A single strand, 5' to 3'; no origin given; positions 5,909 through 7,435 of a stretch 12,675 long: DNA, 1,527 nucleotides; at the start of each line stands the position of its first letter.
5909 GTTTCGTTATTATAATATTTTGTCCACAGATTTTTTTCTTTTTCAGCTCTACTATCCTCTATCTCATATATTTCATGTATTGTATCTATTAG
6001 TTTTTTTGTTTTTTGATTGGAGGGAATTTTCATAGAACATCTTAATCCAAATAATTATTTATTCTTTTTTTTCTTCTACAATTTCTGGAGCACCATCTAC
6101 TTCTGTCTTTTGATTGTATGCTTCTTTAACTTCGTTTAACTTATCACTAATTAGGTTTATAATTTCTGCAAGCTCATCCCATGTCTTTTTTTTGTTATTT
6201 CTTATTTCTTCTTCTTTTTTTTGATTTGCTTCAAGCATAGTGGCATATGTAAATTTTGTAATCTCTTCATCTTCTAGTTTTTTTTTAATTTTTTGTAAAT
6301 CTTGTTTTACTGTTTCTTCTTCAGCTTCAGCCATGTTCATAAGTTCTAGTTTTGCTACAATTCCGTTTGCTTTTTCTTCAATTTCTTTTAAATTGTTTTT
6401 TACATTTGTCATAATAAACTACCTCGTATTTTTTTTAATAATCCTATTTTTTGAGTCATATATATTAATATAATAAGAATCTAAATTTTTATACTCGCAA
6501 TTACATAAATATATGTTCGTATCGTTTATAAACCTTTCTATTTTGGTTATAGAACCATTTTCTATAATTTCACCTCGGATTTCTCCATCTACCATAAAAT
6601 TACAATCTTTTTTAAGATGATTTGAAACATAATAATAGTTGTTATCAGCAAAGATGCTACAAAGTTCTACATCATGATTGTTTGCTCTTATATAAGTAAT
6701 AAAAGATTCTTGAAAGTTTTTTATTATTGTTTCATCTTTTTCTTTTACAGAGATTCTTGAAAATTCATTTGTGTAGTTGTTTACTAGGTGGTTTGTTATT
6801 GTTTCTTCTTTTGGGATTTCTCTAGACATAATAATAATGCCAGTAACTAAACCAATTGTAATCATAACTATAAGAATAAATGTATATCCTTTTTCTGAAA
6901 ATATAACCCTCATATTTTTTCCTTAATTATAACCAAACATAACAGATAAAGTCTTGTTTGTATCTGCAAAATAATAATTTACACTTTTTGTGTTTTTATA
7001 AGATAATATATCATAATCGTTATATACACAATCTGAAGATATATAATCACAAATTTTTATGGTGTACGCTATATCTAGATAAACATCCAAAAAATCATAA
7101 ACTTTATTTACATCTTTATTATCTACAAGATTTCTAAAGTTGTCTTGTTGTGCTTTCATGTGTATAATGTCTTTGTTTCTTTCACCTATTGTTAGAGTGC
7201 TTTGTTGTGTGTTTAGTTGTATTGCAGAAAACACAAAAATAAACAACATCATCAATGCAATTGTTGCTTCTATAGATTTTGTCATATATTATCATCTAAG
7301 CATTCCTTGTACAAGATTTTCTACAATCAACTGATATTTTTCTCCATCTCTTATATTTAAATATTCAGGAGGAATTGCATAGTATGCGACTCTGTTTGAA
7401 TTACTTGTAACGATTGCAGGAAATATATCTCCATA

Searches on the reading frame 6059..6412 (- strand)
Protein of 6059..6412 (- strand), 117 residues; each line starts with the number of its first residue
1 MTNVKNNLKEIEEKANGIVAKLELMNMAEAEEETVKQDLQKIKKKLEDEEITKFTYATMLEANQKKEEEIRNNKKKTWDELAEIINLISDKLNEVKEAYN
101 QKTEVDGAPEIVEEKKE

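Call 6: search_protein_families(library=pfam, proteins=[window:6059-6412:-], max_evalue=0.1)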
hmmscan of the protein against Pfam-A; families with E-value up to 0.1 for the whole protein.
window:6059-6412:- (117 aa): 5 families
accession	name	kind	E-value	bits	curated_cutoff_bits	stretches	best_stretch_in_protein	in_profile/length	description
PF07697.16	7TMR-HDED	-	0.0049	17.3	27.6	1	9-104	47-144/224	7TM-HD extracellular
PF06009.19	Laminin_II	-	0.013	15.9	33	1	3-45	56-98/138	Laminin Domain II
PF07564.17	DUF1542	-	0.016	15.6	24.3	1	62-105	12-55/77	Domain of Unknown Function (DUF1542)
PF18061.6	CRISPR_Cas9_WED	-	0.065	13.8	27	1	31-100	19-85/131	CRISPR-Cas9 WED domain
PF23356.2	TPR_PEP5_VPS11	-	0.066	12.9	27.5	1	9-90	172-252/354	PEP5/VPS11 Clathrin repeat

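Call 49: search_protein_families(library=ncbifam, proteins=[window:6062-6412:-], max_evalue=0.01)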
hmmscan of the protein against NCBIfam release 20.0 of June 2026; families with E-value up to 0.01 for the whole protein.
window:6062-6412:- (117 aa): 0 families

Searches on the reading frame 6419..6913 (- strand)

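Call 6: search_protein_families(library=pfam, proteins=[window:6419-6913:-], max_evalue=0.1)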
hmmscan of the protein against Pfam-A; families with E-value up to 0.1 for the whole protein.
window:6419-6913:- (164 aa): 1 family
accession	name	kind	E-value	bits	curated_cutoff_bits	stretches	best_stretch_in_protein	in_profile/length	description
PF01174.25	SNO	-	0.048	14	27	0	17-78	69-133/188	SNO glutamine amidotransferase family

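Call 49: search_protein_families(library=ncbifam, proteins=[window:6422-6913:-], max_evalue=0.01)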
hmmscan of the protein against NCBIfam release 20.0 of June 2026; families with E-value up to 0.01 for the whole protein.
window:6422-6913:- (164 aa): 0 families

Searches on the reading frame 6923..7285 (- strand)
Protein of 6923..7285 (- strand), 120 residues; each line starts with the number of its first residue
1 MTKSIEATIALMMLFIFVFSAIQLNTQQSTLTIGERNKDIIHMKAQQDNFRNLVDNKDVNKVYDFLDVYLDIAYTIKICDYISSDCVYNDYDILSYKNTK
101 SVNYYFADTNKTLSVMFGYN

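Call 6: search_protein_families(library=pfam, proteins=[window:6923-7285:-], max_evalue=0.1)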
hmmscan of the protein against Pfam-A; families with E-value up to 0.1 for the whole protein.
window:6923-7285:- (120 aa): 0 families

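Call 7: find_encoding_contigs(protein=window:6926-7285:-, flank=10000, max_places=6)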
Protein window:6926-7285:- (120 aa): 3 contigs read that carry it; 3 places shown.
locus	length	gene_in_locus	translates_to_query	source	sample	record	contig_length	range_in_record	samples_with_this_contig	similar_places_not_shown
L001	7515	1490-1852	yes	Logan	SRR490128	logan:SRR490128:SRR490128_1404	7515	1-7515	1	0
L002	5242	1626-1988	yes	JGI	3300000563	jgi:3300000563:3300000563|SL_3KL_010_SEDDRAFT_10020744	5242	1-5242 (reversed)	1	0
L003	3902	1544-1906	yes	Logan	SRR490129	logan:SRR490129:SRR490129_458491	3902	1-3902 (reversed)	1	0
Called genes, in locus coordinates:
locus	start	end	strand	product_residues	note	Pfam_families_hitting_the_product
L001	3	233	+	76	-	?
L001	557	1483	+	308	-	-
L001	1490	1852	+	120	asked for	-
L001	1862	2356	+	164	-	-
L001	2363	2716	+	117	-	-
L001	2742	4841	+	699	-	PF00437:T2SSE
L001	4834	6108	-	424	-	-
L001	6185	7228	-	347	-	-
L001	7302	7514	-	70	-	?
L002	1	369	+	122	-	?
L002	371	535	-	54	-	PF03911:Sec61_beta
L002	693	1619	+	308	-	-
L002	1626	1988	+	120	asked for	-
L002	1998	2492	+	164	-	-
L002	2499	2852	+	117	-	-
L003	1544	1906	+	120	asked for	-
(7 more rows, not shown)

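Call 49: search_protein_families(library=ncbifam, proteins=[window:6926-7285:-], max_evalue=0.01)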
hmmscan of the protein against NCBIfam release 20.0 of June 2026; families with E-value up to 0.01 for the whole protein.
window:6926-7285:- (120 aa): 1 family
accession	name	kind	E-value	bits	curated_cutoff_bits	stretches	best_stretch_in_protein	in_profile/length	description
NF008096.1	PRK10838.1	equivalog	0.0066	16.2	186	1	3-64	13-73/189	bifunctional murein DD-endopeptidase/murein LD-carboxypeptidase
